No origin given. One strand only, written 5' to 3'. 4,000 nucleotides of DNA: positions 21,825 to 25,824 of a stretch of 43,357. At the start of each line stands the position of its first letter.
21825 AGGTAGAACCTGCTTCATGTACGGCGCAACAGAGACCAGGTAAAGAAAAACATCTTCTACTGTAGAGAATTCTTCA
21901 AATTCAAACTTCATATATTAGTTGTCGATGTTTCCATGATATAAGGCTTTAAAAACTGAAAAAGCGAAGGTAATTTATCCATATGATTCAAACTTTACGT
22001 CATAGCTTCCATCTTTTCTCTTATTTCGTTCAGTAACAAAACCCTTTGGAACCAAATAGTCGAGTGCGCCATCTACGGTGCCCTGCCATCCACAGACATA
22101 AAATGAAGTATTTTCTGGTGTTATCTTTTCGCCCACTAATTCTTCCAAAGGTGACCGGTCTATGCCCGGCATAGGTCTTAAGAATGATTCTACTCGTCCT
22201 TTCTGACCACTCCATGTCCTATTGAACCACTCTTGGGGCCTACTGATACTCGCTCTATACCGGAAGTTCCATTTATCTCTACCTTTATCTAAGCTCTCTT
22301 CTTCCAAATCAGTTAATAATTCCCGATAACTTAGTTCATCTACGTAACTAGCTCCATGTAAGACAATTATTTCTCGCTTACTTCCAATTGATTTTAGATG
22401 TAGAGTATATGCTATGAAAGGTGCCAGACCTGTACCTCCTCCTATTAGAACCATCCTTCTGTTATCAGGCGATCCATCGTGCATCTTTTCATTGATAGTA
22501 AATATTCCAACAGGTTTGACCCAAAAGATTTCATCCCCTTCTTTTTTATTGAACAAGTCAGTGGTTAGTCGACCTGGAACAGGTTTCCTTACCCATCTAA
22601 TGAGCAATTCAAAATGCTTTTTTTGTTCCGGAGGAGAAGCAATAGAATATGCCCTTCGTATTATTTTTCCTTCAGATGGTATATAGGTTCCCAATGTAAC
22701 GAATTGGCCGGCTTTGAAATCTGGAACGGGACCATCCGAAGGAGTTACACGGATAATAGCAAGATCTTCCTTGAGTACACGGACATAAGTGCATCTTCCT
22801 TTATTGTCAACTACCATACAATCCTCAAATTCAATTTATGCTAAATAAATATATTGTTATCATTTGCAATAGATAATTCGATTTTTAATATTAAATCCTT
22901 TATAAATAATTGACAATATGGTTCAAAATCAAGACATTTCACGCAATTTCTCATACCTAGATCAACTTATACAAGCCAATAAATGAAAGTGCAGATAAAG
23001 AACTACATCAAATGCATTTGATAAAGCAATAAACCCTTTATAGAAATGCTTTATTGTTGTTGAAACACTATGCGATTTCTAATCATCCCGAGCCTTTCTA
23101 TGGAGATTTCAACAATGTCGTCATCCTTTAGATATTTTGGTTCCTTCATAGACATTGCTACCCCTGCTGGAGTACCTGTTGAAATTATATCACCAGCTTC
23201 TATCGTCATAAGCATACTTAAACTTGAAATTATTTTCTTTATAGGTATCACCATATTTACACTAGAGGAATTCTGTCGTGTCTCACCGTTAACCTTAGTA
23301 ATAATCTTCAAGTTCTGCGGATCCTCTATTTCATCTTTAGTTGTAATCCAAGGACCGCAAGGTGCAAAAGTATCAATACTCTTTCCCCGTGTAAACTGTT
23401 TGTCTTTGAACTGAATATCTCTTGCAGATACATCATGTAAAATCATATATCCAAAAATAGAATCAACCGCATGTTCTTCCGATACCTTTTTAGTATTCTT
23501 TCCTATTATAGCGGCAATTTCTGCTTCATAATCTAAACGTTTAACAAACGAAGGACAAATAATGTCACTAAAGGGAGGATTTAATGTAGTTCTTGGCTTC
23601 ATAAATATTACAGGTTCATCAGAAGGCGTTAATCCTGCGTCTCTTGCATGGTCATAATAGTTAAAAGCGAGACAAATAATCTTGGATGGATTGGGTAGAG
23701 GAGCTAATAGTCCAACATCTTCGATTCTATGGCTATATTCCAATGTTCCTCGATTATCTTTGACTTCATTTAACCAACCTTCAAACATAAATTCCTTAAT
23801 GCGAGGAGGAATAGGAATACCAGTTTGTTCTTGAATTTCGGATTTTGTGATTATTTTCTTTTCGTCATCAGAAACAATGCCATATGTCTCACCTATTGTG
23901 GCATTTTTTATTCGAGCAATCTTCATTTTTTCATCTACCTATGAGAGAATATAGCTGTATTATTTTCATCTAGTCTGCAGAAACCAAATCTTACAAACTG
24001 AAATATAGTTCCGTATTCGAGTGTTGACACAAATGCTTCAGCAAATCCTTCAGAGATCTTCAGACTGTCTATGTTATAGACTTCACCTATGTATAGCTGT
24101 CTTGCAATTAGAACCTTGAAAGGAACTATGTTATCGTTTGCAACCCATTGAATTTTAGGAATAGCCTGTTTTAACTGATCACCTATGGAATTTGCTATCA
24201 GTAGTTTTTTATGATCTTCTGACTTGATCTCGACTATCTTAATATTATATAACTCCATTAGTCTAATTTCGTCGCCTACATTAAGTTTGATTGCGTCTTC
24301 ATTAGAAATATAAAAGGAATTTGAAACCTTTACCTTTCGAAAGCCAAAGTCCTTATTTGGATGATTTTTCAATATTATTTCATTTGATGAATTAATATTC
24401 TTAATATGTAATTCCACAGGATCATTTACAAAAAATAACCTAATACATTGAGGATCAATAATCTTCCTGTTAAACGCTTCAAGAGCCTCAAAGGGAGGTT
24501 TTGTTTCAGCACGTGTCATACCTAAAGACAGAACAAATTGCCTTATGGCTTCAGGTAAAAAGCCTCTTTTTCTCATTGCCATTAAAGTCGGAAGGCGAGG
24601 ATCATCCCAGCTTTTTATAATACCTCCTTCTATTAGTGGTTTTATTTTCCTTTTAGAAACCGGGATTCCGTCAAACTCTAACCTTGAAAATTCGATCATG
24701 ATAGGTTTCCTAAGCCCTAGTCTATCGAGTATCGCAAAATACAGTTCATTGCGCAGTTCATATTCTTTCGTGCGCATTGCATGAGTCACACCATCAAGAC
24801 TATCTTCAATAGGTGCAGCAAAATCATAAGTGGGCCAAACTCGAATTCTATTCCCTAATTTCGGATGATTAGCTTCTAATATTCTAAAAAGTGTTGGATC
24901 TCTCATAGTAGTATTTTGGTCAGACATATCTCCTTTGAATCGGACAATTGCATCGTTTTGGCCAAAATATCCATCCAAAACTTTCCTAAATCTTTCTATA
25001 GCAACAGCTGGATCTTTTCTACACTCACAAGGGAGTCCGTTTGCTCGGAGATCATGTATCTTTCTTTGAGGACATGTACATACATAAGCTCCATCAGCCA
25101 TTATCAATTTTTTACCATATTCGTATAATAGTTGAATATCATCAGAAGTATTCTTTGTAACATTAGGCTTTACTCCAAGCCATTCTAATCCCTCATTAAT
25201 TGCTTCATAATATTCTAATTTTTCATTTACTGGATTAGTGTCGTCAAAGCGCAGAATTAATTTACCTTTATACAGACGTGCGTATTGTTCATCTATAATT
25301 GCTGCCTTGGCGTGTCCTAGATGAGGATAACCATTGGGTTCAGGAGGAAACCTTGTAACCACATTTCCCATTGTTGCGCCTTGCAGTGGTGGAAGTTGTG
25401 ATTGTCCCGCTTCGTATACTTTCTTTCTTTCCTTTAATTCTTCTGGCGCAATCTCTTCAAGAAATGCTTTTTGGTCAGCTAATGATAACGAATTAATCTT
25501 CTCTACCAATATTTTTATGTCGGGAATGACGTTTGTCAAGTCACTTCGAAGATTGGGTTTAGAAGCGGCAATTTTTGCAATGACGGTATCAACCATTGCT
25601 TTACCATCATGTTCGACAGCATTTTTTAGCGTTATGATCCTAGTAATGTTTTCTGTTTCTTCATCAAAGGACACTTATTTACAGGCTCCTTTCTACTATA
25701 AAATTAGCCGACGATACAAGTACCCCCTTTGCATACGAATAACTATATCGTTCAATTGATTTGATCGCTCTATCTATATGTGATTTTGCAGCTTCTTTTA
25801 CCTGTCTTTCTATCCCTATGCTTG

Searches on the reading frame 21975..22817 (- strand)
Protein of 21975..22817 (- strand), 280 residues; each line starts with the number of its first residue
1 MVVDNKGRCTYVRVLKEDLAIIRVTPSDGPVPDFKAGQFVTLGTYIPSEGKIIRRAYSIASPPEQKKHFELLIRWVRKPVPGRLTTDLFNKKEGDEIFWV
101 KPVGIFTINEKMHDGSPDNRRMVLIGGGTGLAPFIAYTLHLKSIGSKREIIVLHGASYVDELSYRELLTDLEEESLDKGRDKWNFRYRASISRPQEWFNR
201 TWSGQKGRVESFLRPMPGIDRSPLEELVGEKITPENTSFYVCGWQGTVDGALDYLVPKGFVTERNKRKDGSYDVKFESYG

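Call 14: search_protein_families(library=pfam, proteins=[window:21975-22817:-], max_evalue=0.001)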
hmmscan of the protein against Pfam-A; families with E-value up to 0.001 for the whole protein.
window:21975-22817:- (280 aa): 2 families
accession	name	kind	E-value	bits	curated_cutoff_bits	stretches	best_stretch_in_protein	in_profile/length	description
PF00175.26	NAD_binding_1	-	7e-09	36.8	22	1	124-246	1-102/109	Oxidoreductase NAD-binding domain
PF00970.30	FAD_binding_6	-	1e-06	29.4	21.1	1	18-106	13-97/99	Oxidoreductase FAD-binding domain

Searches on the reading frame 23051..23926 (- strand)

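Call 14: search_protein_families(library=pfam, proteins=[window:23051-23926:-], max_evalue=0.001)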
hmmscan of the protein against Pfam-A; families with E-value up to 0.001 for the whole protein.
window:23051-23926:- (291 aa): 1 family
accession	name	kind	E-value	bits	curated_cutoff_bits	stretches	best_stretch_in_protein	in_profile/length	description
PF01557.24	FAA_hydrolase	-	3.2e-67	226.7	23.9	1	82-287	1-214/214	Fumarylacetoacetate (FAA) hydrolase C-terminal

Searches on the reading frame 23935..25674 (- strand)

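Call 14: search_protein_families(library=pfam, proteins=[window:23935-25674:-], max_evalue=0.001)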
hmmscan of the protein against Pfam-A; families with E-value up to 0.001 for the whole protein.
window:23935-25674:- (579 aa): 3 families
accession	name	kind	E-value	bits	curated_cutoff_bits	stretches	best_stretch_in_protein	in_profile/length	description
PF00749.27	tRNA-synt_1c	-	4.3e-78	262.8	23.4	1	105-407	2-313/314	tRNA synthetases class I (E and Q), catalytic domain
PF03950.23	tRNA-synt_1c_C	-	9.1e-19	67.9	23.9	1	412-487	3-79/91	tRNA synthetases class I (E and Q), anti-codon binding domain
PF20974.2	tRNA-synt_1c_C2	-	1.2e-08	35.9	23.9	1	507-569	1-69/69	tRNA synthetases class I (E and Q), anti-codon binding domain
